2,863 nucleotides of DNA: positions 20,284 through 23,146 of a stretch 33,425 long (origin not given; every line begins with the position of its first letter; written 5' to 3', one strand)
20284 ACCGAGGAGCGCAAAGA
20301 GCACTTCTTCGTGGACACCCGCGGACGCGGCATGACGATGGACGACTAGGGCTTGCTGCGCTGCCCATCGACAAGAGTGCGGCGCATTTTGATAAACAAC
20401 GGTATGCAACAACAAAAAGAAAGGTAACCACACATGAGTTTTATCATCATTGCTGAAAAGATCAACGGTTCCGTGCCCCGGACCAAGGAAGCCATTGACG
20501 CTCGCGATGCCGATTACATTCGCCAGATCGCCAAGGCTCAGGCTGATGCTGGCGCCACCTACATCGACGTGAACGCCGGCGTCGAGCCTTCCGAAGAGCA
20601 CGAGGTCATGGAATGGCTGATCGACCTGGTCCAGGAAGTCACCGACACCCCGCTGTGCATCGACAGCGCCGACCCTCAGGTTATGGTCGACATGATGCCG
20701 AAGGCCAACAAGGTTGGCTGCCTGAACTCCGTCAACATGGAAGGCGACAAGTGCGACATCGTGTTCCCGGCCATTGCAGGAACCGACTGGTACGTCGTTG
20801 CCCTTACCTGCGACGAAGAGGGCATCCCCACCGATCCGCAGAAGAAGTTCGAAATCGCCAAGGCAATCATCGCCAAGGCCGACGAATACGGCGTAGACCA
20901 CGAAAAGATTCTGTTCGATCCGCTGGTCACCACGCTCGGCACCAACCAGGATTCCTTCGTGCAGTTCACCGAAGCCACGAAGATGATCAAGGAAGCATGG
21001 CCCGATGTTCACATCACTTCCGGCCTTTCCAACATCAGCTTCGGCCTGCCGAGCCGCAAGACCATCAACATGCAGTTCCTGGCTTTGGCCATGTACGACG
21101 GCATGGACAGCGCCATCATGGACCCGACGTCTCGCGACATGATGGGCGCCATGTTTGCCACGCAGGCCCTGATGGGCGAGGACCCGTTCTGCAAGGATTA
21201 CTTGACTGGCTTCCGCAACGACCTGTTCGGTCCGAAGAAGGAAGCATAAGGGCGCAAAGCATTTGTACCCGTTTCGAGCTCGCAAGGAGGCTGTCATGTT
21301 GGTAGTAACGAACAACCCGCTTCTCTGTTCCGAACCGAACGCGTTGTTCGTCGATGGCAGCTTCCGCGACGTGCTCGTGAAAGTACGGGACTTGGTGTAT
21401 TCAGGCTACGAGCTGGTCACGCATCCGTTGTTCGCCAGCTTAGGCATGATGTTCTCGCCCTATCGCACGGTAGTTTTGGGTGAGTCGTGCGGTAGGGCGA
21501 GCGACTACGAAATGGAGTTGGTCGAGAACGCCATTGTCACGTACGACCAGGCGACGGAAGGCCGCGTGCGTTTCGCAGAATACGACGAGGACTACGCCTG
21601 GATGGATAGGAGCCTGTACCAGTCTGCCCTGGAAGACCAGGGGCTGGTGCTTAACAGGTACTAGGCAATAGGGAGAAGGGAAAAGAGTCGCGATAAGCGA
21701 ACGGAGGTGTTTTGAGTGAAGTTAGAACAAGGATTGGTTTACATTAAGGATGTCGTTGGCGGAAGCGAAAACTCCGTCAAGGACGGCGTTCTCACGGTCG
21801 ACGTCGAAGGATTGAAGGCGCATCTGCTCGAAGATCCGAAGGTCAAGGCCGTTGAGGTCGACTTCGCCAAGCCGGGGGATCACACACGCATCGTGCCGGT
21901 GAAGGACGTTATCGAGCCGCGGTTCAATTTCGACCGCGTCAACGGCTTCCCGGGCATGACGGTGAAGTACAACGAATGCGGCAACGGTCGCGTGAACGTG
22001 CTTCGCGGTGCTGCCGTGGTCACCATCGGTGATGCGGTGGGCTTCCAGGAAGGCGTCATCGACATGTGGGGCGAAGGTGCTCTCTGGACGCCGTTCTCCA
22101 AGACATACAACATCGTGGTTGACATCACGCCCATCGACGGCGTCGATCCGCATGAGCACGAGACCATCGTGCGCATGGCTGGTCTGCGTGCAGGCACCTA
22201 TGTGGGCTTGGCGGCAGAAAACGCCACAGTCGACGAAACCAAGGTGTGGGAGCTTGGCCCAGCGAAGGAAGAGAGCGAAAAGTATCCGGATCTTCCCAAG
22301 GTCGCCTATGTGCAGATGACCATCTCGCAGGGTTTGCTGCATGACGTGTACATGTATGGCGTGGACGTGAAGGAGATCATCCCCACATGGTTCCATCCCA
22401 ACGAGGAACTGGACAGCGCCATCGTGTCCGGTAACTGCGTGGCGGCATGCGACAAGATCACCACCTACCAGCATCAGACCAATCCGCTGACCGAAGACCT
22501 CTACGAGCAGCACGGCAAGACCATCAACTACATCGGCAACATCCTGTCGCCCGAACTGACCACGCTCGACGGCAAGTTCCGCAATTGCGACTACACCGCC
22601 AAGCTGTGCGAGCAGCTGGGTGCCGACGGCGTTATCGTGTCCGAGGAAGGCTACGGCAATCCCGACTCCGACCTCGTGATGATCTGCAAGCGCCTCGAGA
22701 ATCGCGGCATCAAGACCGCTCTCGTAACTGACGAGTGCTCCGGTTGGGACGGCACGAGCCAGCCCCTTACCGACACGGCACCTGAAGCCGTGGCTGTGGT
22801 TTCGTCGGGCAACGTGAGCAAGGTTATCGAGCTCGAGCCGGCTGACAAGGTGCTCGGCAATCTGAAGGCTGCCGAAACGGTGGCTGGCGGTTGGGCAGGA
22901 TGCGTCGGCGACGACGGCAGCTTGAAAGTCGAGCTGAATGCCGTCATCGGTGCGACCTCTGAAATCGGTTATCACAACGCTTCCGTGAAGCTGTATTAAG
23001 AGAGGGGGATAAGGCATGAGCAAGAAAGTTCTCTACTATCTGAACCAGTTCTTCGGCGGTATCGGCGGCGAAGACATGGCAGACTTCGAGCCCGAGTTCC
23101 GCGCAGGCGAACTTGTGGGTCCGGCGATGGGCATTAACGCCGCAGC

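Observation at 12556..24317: Corrinoid-dependent quaternary-amine demethylation genes and a Sec-containing, pyruvoyl-type Grd component B in one co-directional cluster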

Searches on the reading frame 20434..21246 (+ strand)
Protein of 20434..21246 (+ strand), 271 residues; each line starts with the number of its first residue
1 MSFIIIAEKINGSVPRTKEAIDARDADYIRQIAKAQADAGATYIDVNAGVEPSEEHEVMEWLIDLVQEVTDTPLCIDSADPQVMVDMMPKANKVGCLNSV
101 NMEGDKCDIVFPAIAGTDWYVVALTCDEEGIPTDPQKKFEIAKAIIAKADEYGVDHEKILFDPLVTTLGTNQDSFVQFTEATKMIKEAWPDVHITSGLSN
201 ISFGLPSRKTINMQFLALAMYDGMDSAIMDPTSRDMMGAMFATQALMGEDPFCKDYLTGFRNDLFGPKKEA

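Call 5: search_protein_families(library=pfam, proteins=[window:20434-21246:+])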
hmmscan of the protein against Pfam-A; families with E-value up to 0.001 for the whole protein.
window:20434-21246:+ (271 aa): 2 families
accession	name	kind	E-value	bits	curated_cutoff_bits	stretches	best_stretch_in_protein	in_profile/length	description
PF00809.28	Pterin_bind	-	4e-21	76.2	25.5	1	24-229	18-243/244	Pterin binding enzyme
PF02007.24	MtrH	-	5e-05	23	22.8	1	55-119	75-142/299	Tetrahydromethanopterin S-methyltransferase MtrH subunit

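Call 7: search_protein_families(library=ncbifam, proteins=[window:20434-21246:+])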
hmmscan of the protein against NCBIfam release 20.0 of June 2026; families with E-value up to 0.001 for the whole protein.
window:20434-21246:+ (271 aa): 5 families
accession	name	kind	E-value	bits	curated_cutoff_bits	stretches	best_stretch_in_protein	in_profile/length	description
NF005719.0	PRK07535.1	domain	1.3e-101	339.3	259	1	3-268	1-266/268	methyltetrahydrofolate:corrinoid/iron-sulfur protein methyltransferase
NF040758.1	CODH_ACS_meth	exception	4.6e-41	140.9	370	1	2-257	3-259/261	carbon monoxide dehydrogenase/acetyl-CoA synthase methytransferase subunit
TIGR02082.1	metH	equivalog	3.1e-36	124.4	1010.85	1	2-237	342-592/1182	methionine synthase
NF007024.0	PRK09490.1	equivalog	7.4e-20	70.4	1497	1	3-231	360-603/1234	methionine synthase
NF002142.0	PRK00979.1-1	subfamily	9.9e-05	21.5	287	1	55-188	78-208/306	tetrahydromethanopterin S-methyltransferase subunit H family protein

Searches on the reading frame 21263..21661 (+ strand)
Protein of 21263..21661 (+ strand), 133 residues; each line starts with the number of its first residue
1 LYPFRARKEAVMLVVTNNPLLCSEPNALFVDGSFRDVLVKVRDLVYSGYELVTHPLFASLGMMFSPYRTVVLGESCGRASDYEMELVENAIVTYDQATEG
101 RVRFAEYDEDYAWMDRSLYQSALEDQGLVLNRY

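Call 5: search_protein_families(library=pfam, proteins=[window:21263-21661:+])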
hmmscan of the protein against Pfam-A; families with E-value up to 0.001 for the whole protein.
window:21263-21661:+ (133 aa): 0 families

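Call 7: search_protein_families(library=ncbifam, proteins=[window:21263-21661:+])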
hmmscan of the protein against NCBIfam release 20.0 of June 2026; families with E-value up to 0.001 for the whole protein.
window:21263-21661:+ (133 aa): 1 family
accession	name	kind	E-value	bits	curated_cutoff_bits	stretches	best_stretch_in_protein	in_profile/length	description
NF038093.1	GrdX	subfamily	1.6e-28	99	40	1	14-124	2-119/119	GrdX family protein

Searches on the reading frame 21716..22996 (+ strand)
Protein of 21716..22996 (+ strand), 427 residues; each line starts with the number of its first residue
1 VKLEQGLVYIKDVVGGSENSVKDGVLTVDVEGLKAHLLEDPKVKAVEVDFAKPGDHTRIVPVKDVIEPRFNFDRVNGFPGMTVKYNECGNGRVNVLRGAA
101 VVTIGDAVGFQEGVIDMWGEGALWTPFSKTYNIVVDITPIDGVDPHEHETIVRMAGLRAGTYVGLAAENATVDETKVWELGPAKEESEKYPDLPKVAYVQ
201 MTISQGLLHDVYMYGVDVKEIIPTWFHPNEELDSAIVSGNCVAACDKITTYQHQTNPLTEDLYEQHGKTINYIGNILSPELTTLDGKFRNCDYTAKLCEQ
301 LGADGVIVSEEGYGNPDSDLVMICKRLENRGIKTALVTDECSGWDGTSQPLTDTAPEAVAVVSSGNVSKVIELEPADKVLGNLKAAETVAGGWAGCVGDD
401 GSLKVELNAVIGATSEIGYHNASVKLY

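Call 5: search_protein_families(library=pfam, proteins=[window:21716-22996:+])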
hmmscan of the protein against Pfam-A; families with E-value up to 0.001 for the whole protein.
window:21716-22996:+ (427 aa): 1 family
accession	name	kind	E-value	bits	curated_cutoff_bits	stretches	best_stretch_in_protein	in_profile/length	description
PF09338.16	Gly_reductase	-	3.5e-183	609.3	22.2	1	1-425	1-426/426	Glycine/sarcosine/betaine reductase component B subunits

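Call 7: search_protein_families(library=ncbifam, proteins=[window:21716-22996:+])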
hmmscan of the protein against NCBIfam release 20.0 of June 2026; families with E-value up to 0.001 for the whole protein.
window:21716-22996:+ (427 aa): 3 families
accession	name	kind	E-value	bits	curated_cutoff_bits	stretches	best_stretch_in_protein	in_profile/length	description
NF040793.1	sarcosine_GrdG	exception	1.7e-148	495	780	1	1-426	1-427/428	sarcosine reductase complex component B subunit alpha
NF053623.1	fluoroAc_FarE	equivalog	3e-41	141.6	675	1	6-367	8-362/419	fluoroacetate reductase subunit FarE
TIGR04480.1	D_pro_red_PrdA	equivalog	3.1e-09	36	700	1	222-335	395-506/587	D-proline reductase (dithiol) proprotein PrdA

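Call 14: find_encoding_contigs(protein=window:21716-22996:+, flank=10000, max_places=10)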
Protein window:21716-22996:+ (427 aa): 1 contig read that carries it; 1 place shown.
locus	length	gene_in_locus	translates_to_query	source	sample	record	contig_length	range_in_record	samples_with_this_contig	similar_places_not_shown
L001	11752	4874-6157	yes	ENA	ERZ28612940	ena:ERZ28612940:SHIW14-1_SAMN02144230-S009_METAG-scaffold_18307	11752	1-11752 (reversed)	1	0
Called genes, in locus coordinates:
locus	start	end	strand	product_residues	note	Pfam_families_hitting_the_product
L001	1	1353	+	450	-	?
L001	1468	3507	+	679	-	PF05378:Hydant_A_N, PF13941:MutL (faint), PF01968:Hydantoinase_A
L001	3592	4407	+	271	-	PF00809:Pterin_bind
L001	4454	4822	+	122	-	PF28011:GrdX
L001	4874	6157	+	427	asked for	PF09338:Gly_reductase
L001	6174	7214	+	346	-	PF07355:GRDB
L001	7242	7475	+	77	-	-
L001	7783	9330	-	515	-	PF00375:SDF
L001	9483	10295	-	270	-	PF03747:ADP_ribosyl_GH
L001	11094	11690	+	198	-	-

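Call 15: find_homologous_proteins(query=window:21716-22996:+, max_evalue=1e-30)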
Query window:21716-22996:+ (427 aa): 6433 proteins with E <= 1e-30 among 8000 candidates; the best 120 are listed.
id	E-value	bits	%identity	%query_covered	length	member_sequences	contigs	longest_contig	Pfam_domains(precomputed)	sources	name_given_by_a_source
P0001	1.6e-283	958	97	100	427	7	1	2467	PF09338.17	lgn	-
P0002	8.4e-242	820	81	100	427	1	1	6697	PF09338.17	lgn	-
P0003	7.4e-241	817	83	100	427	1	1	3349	PF09338.17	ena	-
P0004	2.0e-240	816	83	100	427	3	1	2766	PF09338.17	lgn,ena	-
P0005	7.7e-240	814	81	100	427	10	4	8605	PF09338.17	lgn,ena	-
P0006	2.1e-239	813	81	100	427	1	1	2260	PF09338.17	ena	-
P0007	6.9e-239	811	82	100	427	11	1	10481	PF09338.17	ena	-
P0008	2.4e-238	809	80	100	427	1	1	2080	PF09338.17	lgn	-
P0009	4.2e-238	808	81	100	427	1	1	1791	PF09338.17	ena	-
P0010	9.1e-237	804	81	100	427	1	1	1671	PF09338.17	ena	-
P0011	3.2e-236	802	81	100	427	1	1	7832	PF09338.17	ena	-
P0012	4.0e-236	802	80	100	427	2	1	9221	PF09338.17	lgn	-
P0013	1.2e-235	800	81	100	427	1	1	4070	PF09338.17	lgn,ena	-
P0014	3.5e-235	799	81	100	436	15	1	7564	PF09338.17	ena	-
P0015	4.7e-235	798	81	100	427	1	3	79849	PF09338.17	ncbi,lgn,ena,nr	ncbi:MAG: glycine/sarcosine/betaine reductase component B subunit [Eggerthellaceae bacterium]|nr:gly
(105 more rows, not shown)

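Call 16: find_encoding_contigs(protein=P0015, flank=10000, max_places=3)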
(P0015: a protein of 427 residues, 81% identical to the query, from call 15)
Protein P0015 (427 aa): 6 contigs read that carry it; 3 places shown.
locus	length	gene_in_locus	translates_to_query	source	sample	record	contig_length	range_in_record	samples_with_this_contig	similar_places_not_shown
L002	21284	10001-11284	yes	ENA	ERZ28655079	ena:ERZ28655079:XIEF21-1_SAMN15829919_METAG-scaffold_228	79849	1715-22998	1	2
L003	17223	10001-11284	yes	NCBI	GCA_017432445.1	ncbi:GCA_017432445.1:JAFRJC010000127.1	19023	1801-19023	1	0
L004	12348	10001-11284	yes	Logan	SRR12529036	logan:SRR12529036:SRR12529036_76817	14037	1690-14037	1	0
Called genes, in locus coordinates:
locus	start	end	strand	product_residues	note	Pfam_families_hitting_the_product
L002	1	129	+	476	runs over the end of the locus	PF12390:Se-cys_synth_N (weak), PF03841:SelA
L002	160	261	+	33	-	-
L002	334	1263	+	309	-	PF00586:AIRS, PF02769:AIRS_C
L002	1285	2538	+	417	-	PF00586:AIRS, PF02769:AIRS_C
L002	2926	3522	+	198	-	PF01206:TusA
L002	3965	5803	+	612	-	PF10589:NADH_4Fe-4S, PF14691:Fer4_20, PF00070:Pyr_redox (faint), PF01266:DAO (weak), PF03486:HI0933_like (faint), PF07992:Pyr_redox_2, PF13450:NAD_binding_8, PF13738:Pyr_redox_3 (weak), +1 more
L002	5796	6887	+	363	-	PF13510:Fer2_4, PF13187:Fer4_9 (faint), PF10588:NADH-G_4Fe-4S_3, PF22117:Fer4_Nqo3 (weak), PF12838:Fer4_7 (weak), PF00037:Fer4 (weak), PF04879:Molybdop_Fe4S4, PF00384:Molybdopterin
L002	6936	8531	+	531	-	PF00384:Molybdopterin, PF01568:Molydop_binding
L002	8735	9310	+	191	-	-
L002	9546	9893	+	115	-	PF28011:GrdX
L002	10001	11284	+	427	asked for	PF09338:Gly_reductase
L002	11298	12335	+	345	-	PF07355:GRDB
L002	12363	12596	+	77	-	-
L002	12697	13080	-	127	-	PF01042:Ribonuc_L-PSP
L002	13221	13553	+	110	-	-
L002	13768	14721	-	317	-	PF04055:Radical_SAM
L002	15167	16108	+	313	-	PF00890:FAD_binding_2 (faint), PF01266:DAO (faint), PF01946:Thi4 (faint), PF03486:HI0933_like (faint), PF07992:Pyr_redox_2, PF13738:Pyr_redox_3, PF00070:Pyr_redox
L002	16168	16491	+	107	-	PF00085:Thioredoxin, PF02114:Phosducin (weak)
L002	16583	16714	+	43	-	PF04723:GRDA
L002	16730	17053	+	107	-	PF04723:GRDA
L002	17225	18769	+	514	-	PF19364:DUF5940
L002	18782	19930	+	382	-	PF02504:FA_synthesis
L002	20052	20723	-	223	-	-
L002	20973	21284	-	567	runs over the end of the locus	PF01257:2Fe-2S_thioredx (weak), PF00037:Fer4 (faint), PF01512:Complex1_51K (weak), PF12797:Fer4_2 (faint), PF13237:Fer4_10 (weak)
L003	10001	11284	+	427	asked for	PF09338:Gly_reductase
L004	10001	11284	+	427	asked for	PF09338:Gly_reductase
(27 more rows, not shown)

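Call 17: find_related_loci(query=window:21716-22996:+, collection=genome_contigs, flank=10000)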
Query window:21716-22996:+ (427 aa) in genome_contigs; peptide patterns used: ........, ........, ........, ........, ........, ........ (x = any residue, [..] = any of these).
221 stretches matched a pattern; 128 encode a relative of the query (tblastn E <= 1e-3); the best 80 are kept; 80 distinct loci.
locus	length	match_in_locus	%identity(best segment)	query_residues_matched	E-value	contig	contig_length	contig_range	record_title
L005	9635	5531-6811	98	1-427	0e+0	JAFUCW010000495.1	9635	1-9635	MAG: Eggerthellaceae bacterium isolate RGIG4379 Roe_deer_Jejunum.Co__c498640, whole genome shotgun sequence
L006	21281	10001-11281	80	1-427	0e+0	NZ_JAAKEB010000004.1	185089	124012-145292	Adlercreutzia sp. ZJ141 Scaffold3_1, whole genome shotgun sequence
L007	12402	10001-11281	81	1-427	0e+0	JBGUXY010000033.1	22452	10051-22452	MAG: Eggerthellaceae bacterium isolate ruminal_MAG_490 ruminal_MAG_490_contig_0033, whole genome shotgun sequence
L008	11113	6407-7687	79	1-427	0e+0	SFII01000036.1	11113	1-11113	MAG: Coriobacteriaceae bacterium isolate W1P20.047 Contig2052, whole genome shotgun sequence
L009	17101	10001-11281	81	1-427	0e+0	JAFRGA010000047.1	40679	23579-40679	MAG: Eggerthellaceae bacterium isolate RGIG2436 Goat_Ileum.Co__c368742, whole genome shotgun sequence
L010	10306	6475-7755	78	1-427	0e+0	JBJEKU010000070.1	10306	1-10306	MAG: Eggerthellaceae bacterium isolate PUUB16_bin.031 NODE_4302_length_10306_cov_9.982733, whole genome shotgun sequence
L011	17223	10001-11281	81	1-427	0e+0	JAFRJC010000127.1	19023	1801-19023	MAG: Eggerthellaceae bacterium isolate RGIG2516 Goat_Jejunum-4__c174706, whole genome shotgun sequence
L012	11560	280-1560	74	1-427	0e+0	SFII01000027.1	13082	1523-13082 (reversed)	MAG: Coriobacteriaceae bacterium isolate W1P20.047 Contig1467, whole genome shotgun sequence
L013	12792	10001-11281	74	1-427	0e+0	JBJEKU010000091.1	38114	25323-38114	MAG: Eggerthellaceae bacterium isolate PUUB16_bin.031 NODE_734_length_38114_cov_8.642897, whole genome shotgun sequence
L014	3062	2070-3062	92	1-331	0e+0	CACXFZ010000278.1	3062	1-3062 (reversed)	MAG: uncultured Coriobacteriaceae bacterium isolate RUG11223 genome assembly, contig: RUG11223_asm_278, whole genome sho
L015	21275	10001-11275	71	1-426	0e+0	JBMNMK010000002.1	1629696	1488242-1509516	MAG: Atopobiaceae bacterium isolate SBF912LR0HQ0098 contig_59401, whole genome shotgun sequence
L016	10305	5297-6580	69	1-427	0e+0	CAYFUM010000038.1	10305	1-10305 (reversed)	MAG TPA_asm: uncultured Peptostreptococcaceae bacterium isolate ERP107106_co1_210 genome assembly, contig: NODE_6385_len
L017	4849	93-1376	69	1-427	0e+0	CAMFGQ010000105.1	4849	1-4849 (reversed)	MAG: uncultured Clostridia bacterium isolate SRR11489764_bin.12_metaWRAP_v1.3_MAG genome assembly, contig: ERZ11466753.3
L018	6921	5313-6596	68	1-427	0e+0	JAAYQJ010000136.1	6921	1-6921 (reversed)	MAG: Tissierellia bacterium isolate AS22ysBPME_43 100217_AS22, whole genome shotgun sequence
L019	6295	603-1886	68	1-427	0e+0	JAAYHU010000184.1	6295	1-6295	MAG: Tissierellia bacterium isolate AS09scLD_401 397697_AS09, whole genome shotgun sequence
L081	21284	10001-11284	63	1-427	2e-180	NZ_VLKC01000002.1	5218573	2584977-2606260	Sporomusa sp. KB1 SalpaDRAFT_Scaffold1.2, whole genome shotgun sequence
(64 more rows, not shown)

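Call 65: search_protein_families(library=ncbifam, max_evalue=1e-20, proteins=[L002:10001-11281:+, L081:10001-11284:+])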
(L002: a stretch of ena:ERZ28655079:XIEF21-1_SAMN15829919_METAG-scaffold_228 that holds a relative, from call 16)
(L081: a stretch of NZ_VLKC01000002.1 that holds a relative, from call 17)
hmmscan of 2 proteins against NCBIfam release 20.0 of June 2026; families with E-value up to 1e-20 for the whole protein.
L002:10001-11281:+ (427 aa): 2 families
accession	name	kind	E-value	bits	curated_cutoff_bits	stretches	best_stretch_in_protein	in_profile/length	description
NF040793.1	sarcosine_GrdG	exception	1.1e-145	485.7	780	1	1-425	1-426/428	sarcosine reductase complex component B subunit alpha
NF053623.1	fluoroAc_FarE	equivalog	5.5e-42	144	675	1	2-382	4-376/419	fluoroacetate reductase subunit FarE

L081:10001-11284:+ (428 aa): 2 families
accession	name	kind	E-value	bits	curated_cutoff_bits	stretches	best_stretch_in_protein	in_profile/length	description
NF040793.1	sarcosine_GrdG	exception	1.4e-160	534.8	780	1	1-428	1-428/428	sarcosine reductase complex component B subunit alpha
NF053623.1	fluoroAc_FarE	equivalog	3.1e-47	161.3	675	1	2-392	4-385/419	fluoroacetate reductase subunit FarE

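Call 70: find_homologous_proteins(query=L081:10001-11284:+, max_evalue=1e-30)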
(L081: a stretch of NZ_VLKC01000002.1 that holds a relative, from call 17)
Query L081:10001-11284:+ (428 aa): 6521 proteins with E <= 1e-30 among 8000 candidates; the best 120 are listed.
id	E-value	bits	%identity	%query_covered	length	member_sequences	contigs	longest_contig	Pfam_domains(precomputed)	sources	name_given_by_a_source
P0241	8.5e-282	952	100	100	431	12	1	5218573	PF09338.17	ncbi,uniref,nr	ncbi:glycine/sarcosine/betaine reductase component B subunit [Sporomusa sp. KB1]|uniref:glycine/sarc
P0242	1.3e-265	899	93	100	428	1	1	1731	PF09338.17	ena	-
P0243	3.2e-265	897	93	100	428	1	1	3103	PF09338.17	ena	-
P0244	7.3e-264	893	92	100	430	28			PF09338.17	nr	nr:glycine/sarcosine/betaine reductase component B subunit [uncultured Sporomusa sp.]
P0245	2.0e-260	882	91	100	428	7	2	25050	PF09338.17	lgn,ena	-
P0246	3.5e-258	874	91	100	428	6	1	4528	PF09338.17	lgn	-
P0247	6.2e-258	873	90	100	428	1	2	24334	PF09338.17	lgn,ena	-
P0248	1.7e-257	872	89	100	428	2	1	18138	PF09338.17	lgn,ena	-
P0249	1.2e-256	869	89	100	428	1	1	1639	PF09338.17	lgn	-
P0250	8.0e-255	863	89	100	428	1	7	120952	PF09338.17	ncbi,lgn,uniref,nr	ncbi:glycine/sarcosine/betaine reductase component B subunit [Desulfosporosinus metallidurans]|unire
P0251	2.3e-252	855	89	100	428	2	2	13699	PF09338.17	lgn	-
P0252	5.3e-252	854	88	100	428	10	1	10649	PF09338.17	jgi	-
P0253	1.5e-248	843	86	100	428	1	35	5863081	PF09338.17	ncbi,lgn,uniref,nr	ncbi:glycine/sarcosine/betaine reductase component B alpha/beta subunit [Desulfosporosinus orientis 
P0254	2.5e-248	842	86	100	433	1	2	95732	PF09338.17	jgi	jgi:glycine reductase complex component B subunit alpha and beta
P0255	3.5e-247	838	86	100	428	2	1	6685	PF09338.17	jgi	-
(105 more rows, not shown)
